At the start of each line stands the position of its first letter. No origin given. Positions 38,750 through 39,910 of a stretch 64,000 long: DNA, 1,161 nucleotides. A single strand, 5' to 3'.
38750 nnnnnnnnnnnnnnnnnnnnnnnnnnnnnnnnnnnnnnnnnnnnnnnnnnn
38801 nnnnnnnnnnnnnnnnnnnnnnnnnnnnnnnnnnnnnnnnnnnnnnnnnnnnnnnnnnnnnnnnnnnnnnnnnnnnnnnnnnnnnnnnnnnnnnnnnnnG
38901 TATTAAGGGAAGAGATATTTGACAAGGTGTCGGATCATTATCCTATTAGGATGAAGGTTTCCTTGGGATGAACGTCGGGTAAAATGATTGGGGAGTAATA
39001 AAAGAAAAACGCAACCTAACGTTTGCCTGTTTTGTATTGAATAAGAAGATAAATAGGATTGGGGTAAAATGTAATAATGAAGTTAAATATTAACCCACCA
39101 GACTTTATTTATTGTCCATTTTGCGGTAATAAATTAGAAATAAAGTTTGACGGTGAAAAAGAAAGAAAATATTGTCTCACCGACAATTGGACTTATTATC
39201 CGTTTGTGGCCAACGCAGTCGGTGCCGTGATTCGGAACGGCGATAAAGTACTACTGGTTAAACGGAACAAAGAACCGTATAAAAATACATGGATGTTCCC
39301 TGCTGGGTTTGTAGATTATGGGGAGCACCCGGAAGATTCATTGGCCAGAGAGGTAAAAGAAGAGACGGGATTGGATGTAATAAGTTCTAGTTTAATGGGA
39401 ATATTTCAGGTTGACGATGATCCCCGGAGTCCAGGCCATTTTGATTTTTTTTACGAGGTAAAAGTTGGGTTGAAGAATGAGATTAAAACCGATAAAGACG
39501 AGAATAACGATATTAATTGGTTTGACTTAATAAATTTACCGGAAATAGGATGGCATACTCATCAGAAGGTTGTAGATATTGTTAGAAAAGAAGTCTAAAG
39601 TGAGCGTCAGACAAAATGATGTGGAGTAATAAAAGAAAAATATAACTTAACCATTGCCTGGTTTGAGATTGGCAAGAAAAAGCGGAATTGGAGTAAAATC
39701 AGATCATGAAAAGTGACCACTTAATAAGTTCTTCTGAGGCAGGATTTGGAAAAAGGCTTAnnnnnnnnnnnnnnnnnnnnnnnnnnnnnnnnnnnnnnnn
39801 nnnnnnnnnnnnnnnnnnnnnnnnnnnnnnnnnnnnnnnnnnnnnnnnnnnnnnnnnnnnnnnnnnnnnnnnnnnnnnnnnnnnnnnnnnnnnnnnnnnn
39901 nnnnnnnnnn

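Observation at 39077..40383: NudC-like zinc-ribbon NUDIX directly followed by a Tgs1-like (Methyltransf_15-like) methyltransferase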

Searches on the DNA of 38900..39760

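Call 59: search_rna_families(source=window, start=38900, end=39760, threshold=evalue, max_evalue=1)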
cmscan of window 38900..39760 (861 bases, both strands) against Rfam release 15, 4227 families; matches with E-value up to 1: 0.
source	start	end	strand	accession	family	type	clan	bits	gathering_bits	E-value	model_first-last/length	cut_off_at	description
